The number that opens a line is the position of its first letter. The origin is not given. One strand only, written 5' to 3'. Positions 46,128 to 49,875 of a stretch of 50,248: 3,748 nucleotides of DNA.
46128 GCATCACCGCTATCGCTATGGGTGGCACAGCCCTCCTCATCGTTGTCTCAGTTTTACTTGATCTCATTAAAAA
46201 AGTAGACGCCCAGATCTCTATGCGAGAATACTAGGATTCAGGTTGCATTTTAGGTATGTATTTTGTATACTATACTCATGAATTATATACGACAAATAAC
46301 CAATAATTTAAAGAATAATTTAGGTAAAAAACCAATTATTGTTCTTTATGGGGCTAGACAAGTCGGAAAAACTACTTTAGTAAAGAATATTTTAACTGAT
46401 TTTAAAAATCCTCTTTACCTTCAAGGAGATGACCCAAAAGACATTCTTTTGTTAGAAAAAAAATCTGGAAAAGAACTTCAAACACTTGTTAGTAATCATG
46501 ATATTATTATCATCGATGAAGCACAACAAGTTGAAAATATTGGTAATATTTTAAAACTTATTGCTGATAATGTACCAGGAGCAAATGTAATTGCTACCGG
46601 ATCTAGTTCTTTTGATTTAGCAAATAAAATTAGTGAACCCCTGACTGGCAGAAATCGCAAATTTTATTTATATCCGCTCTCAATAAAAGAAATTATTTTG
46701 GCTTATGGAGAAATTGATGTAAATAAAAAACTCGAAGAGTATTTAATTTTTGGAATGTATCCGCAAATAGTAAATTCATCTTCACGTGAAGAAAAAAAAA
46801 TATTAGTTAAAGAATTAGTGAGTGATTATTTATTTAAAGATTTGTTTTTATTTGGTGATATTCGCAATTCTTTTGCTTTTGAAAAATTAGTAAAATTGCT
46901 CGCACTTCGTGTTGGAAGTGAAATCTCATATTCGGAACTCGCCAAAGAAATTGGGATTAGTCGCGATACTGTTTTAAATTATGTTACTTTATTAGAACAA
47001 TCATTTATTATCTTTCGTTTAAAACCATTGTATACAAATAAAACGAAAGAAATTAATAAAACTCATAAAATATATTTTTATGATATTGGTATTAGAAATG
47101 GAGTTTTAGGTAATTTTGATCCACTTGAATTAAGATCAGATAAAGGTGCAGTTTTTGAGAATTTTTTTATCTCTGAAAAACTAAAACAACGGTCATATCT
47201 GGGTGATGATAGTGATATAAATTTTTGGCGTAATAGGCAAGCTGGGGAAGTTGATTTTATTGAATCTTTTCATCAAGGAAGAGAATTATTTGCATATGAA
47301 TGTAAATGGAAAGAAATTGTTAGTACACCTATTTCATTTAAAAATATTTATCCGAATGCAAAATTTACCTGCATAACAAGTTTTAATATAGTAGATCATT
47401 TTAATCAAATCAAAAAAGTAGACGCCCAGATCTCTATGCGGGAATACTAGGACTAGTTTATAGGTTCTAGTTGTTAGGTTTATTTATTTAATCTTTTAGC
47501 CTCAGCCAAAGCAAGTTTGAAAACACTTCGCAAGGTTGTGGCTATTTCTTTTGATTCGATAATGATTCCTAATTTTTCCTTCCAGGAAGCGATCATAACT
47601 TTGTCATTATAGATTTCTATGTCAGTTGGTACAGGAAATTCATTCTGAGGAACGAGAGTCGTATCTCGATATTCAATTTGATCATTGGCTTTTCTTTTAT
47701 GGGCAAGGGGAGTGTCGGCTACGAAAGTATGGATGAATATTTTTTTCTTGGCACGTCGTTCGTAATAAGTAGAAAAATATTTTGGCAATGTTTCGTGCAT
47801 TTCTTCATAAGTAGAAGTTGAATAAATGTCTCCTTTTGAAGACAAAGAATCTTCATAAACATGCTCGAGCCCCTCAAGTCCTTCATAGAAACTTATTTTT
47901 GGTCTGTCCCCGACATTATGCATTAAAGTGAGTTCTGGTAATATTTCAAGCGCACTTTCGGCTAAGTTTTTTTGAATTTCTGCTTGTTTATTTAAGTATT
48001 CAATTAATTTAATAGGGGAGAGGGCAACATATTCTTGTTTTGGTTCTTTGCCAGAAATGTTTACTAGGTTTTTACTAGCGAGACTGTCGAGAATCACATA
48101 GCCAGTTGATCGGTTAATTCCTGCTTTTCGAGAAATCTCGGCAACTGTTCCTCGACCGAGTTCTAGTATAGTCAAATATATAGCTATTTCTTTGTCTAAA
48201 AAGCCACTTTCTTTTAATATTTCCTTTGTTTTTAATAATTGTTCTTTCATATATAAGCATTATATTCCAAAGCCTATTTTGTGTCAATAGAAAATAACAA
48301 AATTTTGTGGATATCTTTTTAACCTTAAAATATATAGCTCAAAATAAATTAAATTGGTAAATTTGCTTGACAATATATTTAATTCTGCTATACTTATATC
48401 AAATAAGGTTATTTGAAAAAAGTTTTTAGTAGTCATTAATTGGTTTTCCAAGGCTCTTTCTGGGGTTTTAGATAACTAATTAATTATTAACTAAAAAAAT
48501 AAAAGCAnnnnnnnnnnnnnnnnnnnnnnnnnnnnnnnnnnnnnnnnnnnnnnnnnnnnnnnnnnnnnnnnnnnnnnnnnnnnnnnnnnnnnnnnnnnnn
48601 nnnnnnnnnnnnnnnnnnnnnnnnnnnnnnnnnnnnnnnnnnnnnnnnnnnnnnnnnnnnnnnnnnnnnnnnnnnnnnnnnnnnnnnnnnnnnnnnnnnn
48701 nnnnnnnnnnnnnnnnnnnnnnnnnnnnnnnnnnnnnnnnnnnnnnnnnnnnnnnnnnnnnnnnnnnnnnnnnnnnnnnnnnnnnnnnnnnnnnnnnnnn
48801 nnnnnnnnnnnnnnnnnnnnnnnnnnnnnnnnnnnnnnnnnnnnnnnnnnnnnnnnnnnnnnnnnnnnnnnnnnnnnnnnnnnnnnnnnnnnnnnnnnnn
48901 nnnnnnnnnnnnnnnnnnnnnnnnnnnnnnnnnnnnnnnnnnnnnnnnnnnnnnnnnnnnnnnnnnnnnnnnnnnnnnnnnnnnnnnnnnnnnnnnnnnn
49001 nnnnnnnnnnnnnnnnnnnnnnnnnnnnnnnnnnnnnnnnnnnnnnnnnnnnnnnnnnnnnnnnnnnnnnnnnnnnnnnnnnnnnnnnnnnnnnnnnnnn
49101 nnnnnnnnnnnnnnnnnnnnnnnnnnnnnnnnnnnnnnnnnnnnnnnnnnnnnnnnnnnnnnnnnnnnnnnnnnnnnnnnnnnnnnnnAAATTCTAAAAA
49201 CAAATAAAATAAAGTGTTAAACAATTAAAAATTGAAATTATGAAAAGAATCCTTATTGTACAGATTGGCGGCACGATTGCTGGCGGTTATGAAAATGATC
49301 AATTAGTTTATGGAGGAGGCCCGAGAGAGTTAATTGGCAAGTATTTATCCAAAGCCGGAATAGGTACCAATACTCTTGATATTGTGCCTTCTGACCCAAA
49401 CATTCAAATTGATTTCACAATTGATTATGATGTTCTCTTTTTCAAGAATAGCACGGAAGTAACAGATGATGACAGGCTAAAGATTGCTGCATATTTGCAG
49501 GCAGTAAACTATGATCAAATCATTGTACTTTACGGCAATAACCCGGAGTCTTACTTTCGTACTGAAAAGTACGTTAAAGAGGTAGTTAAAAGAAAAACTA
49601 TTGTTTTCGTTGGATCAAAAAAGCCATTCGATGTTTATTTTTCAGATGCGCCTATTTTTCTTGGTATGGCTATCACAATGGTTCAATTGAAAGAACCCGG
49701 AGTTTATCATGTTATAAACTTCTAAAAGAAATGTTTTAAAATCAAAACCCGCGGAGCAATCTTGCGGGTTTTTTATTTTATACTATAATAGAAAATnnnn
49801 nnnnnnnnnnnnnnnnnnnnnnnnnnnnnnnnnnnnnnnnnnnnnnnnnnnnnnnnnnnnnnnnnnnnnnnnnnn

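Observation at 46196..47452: Second AAA+/DUF4143 cassette, in the secY 3' end, with the ATPase fused in-frame to the relic secY tail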

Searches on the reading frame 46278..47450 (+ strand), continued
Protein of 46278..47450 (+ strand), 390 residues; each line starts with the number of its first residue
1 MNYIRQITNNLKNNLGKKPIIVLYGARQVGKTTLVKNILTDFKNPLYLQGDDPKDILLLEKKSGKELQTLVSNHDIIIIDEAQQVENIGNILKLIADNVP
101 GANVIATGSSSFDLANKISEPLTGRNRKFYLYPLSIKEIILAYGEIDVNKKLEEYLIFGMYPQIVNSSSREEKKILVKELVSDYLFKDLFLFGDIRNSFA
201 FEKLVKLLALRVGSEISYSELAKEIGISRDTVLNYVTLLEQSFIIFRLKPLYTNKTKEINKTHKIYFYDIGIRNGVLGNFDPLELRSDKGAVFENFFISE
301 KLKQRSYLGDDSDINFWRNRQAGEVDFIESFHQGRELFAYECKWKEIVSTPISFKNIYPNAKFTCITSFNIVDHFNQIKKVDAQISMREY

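Call 69: find_encoding_contigs(protein=P0015, flank=3000, max_places=10)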
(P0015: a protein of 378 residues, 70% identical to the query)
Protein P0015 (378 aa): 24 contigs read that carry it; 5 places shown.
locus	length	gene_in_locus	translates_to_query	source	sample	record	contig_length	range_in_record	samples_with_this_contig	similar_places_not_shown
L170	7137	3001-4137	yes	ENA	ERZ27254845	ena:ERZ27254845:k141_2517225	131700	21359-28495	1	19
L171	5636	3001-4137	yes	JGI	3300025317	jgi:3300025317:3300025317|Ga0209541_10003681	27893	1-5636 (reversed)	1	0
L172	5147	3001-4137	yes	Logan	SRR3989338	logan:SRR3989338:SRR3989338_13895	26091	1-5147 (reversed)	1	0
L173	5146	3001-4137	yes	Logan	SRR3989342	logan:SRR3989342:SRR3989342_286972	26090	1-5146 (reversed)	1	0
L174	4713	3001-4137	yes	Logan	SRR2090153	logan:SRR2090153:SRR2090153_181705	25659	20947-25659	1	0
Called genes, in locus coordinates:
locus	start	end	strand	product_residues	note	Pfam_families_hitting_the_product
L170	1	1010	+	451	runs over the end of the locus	PF22053:DUF6938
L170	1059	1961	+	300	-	PF00892:EamA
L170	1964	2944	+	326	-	PF00150:Cellulase (weak), PF00331:Glyco_hydro_10, PF02449:Glyco_hydro_42 (faint)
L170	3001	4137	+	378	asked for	PF13173:AAA_14, PF13401:AAA_22 (faint), PF13635:DUF4143, PF08279:HTH_11 (weak), PF13730:HTH_36 (faint)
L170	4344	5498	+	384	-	PF00438:S-AdoMet_synt_N, PF02772:S-AdoMet_synt_M, PF02773:S-AdoMet_synt_C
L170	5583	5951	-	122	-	PF00072:Response_reg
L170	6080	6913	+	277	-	PF02673:BacA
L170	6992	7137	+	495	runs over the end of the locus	PF01743:PolyA_pol, PF12627:PolyA_pol_RNAbd, PF01966:HD (weak), PF13735:tRNA_NucTran2_2 (faint)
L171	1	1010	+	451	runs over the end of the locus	PF22053:DUF6938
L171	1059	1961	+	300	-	PF00892:EamA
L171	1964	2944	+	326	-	PF00150:Cellulase (weak), PF00331:Glyco_hydro_10, PF02449:Glyco_hydro_42 (faint)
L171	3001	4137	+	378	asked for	PF13173:AAA_14, PF13401:AAA_22 (faint), PF13635:DUF4143, PF08279:HTH_11 (weak), PF13730:HTH_36 (faint)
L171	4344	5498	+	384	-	PF00438:S-AdoMet_synt_N, PF02772:S-AdoMet_synt_M, PF02773:S-AdoMet_synt_C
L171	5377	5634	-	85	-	?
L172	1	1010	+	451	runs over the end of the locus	PF22053:DUF6938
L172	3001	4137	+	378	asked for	PF13173:AAA_14, PF13401:AAA_22 (faint), PF13635:DUF4143, PF08279:HTH_11 (weak), PF13730:HTH_36 (faint)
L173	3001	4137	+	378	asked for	PF13173:AAA_14, PF13401:AAA_22 (faint), PF13635:DUF4143, PF08279:HTH_11 (weak), PF13730:HTH_36 (faint)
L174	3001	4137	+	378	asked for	PF13173:AAA_14, PF13401:AAA_22 (faint), PF13635:DUF4143, PF08279:HTH_11 (weak), PF13730:HTH_36 (faint)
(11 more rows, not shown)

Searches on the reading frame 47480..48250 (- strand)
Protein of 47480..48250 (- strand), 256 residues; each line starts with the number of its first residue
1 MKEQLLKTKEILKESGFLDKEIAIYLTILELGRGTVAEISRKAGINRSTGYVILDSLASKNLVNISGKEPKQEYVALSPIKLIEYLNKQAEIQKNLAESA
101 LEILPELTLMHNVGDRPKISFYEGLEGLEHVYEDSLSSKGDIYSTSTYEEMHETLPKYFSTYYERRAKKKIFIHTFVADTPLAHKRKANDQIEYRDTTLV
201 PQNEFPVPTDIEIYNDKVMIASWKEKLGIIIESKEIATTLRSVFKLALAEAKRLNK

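Call 6: search_protein_families(library=pfam, proteins=[window:47480-48250:-], max_evalue=0.01)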
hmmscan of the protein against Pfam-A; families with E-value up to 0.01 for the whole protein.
window:47480-48250:- (256 aa): 1 family
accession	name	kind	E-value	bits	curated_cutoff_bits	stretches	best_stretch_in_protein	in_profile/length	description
PF01978.25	TrmB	-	3e-13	49.8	25.6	1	12-79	1-67/68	Sugar-specific transcriptional regulator TrmB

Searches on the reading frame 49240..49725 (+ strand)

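Call 6: search_protein_families(library=pfam, proteins=[window:49240-49725:+], max_evalue=0.01)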
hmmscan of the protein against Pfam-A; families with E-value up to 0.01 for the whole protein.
window:49240-49725:+ (161 aa): 1 family
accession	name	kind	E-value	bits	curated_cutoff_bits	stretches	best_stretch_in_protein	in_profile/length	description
PF00710.25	Asparaginase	-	4.2e-07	30.1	22.5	1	3-156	1-145/193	Asparaginase, N-terminal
